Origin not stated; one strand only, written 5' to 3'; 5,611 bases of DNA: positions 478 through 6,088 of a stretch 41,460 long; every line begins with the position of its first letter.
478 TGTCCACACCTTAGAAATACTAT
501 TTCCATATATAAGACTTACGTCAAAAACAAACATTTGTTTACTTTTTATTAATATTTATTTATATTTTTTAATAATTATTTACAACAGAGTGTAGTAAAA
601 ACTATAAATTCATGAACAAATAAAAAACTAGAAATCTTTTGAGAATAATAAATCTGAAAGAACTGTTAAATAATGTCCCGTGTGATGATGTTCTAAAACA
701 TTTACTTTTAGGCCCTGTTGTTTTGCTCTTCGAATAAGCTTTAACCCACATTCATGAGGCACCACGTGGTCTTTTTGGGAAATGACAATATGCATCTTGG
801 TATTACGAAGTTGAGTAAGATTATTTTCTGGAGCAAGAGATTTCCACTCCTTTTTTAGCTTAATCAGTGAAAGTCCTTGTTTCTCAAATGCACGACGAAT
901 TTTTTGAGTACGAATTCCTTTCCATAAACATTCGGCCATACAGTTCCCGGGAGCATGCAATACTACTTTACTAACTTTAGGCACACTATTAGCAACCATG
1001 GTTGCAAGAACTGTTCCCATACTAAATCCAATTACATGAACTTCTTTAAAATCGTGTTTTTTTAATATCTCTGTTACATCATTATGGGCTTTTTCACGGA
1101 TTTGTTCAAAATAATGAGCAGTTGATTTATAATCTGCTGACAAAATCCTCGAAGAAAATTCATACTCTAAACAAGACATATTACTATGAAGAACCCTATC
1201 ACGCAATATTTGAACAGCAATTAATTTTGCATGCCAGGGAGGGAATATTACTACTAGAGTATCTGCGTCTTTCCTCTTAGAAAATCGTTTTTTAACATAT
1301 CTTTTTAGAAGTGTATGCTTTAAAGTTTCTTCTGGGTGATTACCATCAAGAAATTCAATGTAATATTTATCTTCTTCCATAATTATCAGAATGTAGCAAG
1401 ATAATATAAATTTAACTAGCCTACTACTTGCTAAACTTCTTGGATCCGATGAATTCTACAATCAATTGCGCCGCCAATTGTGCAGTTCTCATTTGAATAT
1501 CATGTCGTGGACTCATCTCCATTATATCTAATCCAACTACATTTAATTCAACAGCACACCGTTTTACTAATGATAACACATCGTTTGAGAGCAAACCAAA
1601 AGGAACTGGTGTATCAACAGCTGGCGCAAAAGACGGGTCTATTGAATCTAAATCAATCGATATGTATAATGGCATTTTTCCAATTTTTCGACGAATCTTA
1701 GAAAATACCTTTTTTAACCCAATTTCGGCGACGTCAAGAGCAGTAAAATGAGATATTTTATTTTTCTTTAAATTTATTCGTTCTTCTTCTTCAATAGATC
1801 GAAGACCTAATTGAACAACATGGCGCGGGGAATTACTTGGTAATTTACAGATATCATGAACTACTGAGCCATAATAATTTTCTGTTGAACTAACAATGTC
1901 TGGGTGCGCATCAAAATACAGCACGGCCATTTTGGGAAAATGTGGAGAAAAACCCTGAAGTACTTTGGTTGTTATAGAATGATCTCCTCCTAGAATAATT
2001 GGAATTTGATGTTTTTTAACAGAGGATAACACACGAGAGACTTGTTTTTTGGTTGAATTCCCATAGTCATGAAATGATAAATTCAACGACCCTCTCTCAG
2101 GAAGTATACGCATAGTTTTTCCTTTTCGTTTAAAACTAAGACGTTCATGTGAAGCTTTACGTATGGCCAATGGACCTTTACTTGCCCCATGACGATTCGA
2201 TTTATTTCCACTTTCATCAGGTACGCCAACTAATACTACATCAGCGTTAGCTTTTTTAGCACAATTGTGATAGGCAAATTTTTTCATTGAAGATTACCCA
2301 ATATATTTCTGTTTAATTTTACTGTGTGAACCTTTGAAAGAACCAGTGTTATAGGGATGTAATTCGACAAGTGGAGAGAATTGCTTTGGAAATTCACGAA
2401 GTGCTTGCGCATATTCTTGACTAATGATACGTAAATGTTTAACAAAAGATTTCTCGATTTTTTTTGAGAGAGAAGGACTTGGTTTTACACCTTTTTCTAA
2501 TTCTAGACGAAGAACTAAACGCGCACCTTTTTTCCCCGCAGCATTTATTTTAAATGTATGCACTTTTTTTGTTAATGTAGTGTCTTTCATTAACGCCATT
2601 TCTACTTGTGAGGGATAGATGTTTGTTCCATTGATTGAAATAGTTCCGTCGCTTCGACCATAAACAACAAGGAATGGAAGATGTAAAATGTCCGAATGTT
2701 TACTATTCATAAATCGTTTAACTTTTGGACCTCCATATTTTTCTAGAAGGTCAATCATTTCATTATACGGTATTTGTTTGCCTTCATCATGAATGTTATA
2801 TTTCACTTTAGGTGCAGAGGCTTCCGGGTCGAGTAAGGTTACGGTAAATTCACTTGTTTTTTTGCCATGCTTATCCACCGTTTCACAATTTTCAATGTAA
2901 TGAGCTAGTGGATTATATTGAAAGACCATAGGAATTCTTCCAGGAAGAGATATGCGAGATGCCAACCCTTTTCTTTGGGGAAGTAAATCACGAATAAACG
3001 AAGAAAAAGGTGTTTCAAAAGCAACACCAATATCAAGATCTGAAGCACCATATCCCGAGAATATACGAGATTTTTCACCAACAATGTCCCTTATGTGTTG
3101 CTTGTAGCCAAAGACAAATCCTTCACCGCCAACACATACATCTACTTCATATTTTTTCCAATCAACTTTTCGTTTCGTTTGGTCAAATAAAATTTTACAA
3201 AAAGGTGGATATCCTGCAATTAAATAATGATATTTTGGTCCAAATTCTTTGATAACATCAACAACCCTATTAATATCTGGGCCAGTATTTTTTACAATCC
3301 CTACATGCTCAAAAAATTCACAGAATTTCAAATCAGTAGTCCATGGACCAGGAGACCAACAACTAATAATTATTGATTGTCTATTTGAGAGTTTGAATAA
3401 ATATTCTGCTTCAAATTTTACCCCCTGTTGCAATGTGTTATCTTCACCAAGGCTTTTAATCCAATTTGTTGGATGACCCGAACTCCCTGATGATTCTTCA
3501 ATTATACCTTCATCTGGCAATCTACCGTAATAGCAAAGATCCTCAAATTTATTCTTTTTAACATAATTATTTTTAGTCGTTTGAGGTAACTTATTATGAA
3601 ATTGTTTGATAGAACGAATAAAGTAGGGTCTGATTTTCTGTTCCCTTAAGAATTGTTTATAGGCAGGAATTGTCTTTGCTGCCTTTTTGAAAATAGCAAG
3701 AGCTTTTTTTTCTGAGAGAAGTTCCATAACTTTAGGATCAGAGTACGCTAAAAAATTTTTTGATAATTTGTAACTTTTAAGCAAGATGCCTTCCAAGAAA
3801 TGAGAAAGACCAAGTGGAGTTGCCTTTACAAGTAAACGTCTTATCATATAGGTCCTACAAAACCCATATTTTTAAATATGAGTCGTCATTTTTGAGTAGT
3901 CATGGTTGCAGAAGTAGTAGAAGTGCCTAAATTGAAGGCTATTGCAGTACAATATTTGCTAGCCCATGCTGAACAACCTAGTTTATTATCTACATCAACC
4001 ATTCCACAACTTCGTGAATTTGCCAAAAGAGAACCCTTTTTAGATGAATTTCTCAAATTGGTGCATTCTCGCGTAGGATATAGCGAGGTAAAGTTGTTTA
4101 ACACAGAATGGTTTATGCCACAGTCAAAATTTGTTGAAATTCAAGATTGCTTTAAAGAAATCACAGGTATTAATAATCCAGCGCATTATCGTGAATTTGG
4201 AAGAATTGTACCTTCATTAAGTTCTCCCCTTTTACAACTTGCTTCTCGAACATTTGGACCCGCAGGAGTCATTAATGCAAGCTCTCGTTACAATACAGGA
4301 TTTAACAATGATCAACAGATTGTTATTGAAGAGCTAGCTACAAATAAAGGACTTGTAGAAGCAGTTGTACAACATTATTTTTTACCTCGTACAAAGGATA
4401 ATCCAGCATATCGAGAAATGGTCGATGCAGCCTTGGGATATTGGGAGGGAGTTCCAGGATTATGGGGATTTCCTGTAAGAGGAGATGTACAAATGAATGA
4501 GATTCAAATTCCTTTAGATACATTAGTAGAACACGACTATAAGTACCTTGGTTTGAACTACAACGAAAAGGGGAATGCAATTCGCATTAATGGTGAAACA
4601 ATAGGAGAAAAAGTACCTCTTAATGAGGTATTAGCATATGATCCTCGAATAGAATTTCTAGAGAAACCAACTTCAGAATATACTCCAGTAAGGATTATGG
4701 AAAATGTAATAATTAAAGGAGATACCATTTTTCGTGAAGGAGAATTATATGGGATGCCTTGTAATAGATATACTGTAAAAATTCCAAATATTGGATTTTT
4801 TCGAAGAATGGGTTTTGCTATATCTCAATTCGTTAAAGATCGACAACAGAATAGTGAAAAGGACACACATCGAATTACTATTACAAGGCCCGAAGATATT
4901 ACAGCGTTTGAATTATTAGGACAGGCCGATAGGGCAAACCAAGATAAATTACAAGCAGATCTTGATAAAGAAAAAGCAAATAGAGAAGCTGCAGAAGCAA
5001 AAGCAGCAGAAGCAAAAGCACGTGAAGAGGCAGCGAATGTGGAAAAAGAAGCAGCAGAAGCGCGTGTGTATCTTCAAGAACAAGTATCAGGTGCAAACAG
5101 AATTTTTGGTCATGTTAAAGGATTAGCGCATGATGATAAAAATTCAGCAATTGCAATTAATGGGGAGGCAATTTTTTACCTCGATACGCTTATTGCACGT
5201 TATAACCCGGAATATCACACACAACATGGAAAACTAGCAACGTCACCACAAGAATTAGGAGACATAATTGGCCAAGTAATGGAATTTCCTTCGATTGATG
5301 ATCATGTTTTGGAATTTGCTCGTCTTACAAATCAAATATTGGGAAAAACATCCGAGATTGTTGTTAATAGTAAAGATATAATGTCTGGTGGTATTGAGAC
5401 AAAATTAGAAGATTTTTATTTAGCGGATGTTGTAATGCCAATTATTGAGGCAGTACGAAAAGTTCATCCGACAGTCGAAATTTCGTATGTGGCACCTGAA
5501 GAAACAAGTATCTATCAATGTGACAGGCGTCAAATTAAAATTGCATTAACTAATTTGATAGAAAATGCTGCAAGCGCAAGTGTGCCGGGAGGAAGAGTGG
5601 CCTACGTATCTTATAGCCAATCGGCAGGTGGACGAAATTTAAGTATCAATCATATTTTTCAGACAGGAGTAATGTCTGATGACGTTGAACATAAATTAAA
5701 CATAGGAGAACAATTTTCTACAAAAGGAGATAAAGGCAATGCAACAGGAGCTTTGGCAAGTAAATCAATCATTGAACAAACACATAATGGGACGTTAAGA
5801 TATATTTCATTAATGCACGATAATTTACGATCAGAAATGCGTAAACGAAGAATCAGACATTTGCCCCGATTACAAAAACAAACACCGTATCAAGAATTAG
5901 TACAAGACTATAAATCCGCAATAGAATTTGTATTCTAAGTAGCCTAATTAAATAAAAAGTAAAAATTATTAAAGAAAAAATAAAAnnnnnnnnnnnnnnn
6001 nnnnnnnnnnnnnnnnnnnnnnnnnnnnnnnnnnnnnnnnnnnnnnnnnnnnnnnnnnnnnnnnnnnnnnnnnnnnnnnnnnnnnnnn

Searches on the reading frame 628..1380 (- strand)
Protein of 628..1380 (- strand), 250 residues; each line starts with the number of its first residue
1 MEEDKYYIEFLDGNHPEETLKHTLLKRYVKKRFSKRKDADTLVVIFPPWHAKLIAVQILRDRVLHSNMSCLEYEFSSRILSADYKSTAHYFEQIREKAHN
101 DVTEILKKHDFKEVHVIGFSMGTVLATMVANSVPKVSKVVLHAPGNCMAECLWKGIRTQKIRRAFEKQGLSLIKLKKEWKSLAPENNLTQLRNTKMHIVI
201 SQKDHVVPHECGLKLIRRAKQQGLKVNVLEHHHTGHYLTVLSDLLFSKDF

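Call 9: search_protein_families(library=pfam, proteins=[window:628-1380:-], max_evalue=0.001)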
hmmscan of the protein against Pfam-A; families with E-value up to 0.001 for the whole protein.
window:628-1380:- (250 aa): 4 families
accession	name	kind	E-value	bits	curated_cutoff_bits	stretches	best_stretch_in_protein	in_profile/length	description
PF00561.26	Abhydrolase_1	-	1.2e-07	32.1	25.8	1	100-147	57-106/245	alpha/beta hydrolase fold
PF12146.15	Hydrolase_4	-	3.9e-05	23.5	27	0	89-145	53-110/239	Serine aminopeptidase, S33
PF03959.19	FSH1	-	4e-05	23.8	21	1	98-237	88-200/211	Serine hydrolase (FSH1)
PF00326.27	Peptidase_S9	-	9.8e-05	22.4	22.6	1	112-237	64-188/213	Prolyl oligopeptidase family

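Call 82: find_encoding_contigs(protein=window:628-1380:-, flank=10000, max_places=2)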
Protein window:628-1380:- (250 aa): 12 contigs read that carry it; 2 places shown.
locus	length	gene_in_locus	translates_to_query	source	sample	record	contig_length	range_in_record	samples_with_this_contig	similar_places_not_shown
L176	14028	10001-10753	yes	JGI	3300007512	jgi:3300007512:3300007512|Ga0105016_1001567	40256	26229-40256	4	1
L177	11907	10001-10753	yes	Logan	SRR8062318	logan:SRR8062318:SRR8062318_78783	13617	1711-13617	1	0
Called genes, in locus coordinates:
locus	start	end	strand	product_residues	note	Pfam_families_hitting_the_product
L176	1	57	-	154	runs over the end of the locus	PF03703:bPH_2 (faint)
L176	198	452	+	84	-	-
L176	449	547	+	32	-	-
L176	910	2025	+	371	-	-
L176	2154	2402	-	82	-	-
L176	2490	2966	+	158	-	-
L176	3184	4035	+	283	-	PF04018:VCA0040-like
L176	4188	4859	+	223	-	-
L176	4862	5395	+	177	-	-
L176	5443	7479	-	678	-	-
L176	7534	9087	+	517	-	-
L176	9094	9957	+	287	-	PF00491:Arginase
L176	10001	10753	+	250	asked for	PF00561:Abhydrolase_1 (weak)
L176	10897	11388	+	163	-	PF08281:Sigma70_r4_2 (faint), PF13384:HTH_23 (faint)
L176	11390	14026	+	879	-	?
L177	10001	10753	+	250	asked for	PF00561:Abhydrolase_1 (weak)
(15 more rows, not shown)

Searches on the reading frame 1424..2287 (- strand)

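Call 9: search_protein_families(library=pfam, proteins=[window:1424-2287:-], max_evalue=0.001)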
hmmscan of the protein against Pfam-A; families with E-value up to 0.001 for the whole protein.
window:1424-2287:- (287 aa): 1 family
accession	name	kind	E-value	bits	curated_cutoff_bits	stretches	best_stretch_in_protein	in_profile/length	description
PF00491.26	Arginase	-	2.3e-63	214.7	22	1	15-279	1-277/280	Arginase family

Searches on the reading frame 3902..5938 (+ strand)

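Call 9: search_protein_families(library=pfam, proteins=[window:3902-5938:+], max_evalue=0.001)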
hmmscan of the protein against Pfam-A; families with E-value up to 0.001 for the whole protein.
window:3902-5938:+ (678 aa): 1 family
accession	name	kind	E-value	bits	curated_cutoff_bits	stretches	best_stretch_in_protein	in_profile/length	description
PF02518.31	HATPase_c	-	0.00019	22.3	26.4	1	541-635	2-94/111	Histidine kinase-, DNA gyrase B-, and HSP90-like ATPase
